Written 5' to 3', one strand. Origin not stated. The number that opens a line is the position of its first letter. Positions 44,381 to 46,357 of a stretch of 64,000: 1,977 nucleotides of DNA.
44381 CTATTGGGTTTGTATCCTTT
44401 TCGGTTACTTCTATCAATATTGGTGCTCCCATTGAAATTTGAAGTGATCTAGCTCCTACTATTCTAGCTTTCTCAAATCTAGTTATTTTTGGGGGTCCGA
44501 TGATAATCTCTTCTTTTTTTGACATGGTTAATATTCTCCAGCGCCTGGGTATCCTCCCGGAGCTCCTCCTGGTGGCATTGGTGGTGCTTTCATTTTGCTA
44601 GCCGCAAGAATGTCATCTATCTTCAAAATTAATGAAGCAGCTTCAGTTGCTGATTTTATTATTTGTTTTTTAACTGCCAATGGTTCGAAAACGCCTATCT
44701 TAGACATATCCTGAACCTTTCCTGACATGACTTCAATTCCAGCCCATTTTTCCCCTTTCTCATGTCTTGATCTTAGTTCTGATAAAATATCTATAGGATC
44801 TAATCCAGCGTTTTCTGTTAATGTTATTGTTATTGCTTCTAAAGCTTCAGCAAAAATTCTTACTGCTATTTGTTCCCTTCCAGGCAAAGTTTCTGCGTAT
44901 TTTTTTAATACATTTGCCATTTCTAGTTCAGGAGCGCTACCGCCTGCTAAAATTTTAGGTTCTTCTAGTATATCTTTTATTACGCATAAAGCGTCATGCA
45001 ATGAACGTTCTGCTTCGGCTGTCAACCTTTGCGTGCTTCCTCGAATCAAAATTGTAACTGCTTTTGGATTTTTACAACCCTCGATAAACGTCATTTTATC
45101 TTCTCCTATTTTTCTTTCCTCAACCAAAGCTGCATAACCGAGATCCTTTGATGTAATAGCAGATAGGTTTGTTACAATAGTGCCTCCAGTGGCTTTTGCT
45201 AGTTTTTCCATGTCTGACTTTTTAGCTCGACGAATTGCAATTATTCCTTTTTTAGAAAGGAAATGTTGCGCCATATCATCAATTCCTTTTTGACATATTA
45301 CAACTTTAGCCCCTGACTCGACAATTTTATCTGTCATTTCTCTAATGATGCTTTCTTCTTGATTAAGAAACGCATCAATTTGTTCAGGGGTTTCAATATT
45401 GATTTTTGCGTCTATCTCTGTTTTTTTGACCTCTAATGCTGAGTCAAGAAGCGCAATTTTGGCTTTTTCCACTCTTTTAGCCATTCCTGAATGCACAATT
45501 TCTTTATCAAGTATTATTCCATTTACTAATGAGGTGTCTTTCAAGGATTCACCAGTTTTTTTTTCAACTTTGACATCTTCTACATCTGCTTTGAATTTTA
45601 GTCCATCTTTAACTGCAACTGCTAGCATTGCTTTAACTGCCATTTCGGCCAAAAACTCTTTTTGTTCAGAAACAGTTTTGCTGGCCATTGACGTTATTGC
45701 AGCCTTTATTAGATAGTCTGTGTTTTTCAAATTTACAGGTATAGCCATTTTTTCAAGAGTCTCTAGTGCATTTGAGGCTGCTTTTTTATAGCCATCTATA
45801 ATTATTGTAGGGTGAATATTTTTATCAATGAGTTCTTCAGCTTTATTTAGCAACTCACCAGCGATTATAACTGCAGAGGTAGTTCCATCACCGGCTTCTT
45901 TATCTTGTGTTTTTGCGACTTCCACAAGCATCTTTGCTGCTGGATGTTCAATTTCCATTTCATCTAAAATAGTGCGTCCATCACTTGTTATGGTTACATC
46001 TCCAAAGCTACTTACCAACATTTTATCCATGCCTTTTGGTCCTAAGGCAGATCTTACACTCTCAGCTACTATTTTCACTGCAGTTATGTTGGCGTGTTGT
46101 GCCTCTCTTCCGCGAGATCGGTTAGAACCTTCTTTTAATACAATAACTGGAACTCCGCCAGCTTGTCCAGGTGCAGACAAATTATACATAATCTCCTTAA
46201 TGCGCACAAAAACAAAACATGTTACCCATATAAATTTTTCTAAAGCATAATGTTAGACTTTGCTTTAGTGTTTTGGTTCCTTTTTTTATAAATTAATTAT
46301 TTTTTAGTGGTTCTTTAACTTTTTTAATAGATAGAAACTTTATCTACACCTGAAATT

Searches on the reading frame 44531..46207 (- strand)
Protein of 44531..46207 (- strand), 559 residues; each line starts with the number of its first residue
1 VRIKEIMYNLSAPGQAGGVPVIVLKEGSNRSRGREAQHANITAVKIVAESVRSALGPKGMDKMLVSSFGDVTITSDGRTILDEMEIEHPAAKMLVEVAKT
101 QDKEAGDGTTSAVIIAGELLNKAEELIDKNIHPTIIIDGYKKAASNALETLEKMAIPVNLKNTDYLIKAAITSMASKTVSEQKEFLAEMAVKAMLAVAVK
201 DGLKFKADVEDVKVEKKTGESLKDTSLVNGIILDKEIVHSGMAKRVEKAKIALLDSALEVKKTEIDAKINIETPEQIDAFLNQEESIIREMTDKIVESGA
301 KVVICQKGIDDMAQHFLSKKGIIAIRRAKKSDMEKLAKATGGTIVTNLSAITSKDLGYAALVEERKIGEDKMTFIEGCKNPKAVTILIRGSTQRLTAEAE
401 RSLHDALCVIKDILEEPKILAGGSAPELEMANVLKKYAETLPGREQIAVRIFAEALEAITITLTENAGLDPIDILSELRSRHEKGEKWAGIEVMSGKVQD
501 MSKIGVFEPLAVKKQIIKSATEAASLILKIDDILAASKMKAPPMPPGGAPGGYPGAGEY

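Call 51: find_homologous_proteins(query=window:44531-46207:-, max_evalue=1e-100)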
Query window:44531-46207:- (559 aa): 8000 proteins with E <= 1e-100 among 8000 candidates; the best 120 are listed.
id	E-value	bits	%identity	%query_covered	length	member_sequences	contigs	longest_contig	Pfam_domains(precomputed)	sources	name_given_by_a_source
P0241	0.0e+0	1158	100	99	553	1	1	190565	PF00118.30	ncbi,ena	-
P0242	0.0e+0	1155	100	99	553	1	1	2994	PF00118.30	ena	-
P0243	0.0e+0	1143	99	99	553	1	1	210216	PF00118.30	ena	-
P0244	0.0e+0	1093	95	97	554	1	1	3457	PF00118.30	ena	-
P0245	0.0e+0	1092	95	97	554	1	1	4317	PF00118.30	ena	-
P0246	0.0e+0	1092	95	97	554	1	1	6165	PF00118.30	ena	-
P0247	0.0e+0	1092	95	97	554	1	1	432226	PF00118.30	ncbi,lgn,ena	-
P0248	0.0e+0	1091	95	97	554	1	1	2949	PF00118.30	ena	-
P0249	0.0e+0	1091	95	97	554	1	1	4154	PF00118.30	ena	-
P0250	0.0e+0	1090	95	97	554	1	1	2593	PF00118.30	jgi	-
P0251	0.0e+0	1090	95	97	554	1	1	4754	PF00118.30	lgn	-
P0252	0.0e+0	1089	95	96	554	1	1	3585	PF00118.30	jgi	-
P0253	0.0e+0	1089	95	97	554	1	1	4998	PF00118.30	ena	-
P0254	0.0e+0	1089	94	97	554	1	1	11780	PF00118.30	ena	-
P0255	0.0e+0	1089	95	97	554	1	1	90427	PF00118.30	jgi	-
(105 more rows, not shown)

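Call 52: find_encoding_contigs(protein=P0241, flank=10000, max_places=4)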
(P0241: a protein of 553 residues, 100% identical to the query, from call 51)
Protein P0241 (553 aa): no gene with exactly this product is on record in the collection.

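Call 53: find_encoding_contigs(protein=P0243, flank=10000, max_places=3)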
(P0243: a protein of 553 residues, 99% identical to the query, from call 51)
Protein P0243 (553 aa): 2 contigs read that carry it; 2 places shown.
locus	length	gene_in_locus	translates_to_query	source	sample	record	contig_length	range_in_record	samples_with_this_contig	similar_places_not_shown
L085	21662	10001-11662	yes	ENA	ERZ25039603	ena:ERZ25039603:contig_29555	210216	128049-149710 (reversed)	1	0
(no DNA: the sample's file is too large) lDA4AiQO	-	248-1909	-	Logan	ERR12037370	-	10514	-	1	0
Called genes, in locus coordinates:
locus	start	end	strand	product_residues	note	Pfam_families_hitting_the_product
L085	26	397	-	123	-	-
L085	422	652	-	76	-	-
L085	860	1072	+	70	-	-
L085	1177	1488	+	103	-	PF00125:Histone (weak), PF00808:CBFD_NFYB_HMF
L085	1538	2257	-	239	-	PF01978:TrmB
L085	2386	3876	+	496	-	PF23545:Zn_ribbon_HMPTM, PF04055:Radical_SAM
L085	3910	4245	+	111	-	PF03297:Ribosomal_S25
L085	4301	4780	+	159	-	-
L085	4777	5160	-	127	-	PF04126:Cyclophil_like, PF18050:Cyclophil_like2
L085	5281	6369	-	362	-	PF01041:DegT_DnrJ_EryC1, PF00155:Aminotran_1_2, PF01212:Beta_elim_lyase, PF01053:Cys_Met_Meta_PP (weak)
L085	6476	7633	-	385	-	PF01513:NAD_kinase, PF20143:NAD_kinase_C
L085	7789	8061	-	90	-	-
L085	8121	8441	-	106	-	-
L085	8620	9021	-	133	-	PF00291:PALP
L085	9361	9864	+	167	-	-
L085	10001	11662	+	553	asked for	PF00118:Cpn60_TCP1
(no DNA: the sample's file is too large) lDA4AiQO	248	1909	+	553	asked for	PF00118:Cpn60_TCP1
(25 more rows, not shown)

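Call 55: find_encoding_contigs(protein=P0247, flank=10000, max_places=2)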
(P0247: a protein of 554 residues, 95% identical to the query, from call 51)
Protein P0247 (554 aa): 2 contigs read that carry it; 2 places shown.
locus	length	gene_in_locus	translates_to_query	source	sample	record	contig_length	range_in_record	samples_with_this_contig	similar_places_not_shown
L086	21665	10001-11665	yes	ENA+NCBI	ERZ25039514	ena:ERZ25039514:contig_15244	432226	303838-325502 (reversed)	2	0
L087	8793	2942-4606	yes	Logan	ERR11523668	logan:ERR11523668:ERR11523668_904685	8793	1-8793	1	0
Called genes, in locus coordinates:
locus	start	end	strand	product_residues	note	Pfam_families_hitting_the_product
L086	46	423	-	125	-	-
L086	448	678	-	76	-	-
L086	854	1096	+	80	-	-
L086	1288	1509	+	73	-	PF00125:Histone (weak), PF00808:CBFD_NFYB_HMF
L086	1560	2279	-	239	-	PF01978:TrmB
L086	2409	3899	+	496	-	PF23545:Zn_ribbon_HMPTM, PF04055:Radical_SAM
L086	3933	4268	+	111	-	PF03297:Ribosomal_S25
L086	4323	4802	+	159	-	-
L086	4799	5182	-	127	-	PF04126:Cyclophil_like, PF18050:Cyclophil_like2 (weak)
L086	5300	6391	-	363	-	PF00155:Aminotran_1_2, PF01041:DegT_DnrJ_EryC1, PF01212:Beta_elim_lyase, PF00266:Aminotran_5 (weak), PF01053:Cys_Met_Meta_PP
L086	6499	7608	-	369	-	PF01513:NAD_kinase, PF20143:NAD_kinase_C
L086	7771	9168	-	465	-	PF00291:PALP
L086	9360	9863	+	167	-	-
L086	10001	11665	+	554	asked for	PF00118:Cpn60_TCP1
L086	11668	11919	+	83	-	PF01192:RNA_pol_Rpb6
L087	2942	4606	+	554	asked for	PF00118:Cpn60_TCP1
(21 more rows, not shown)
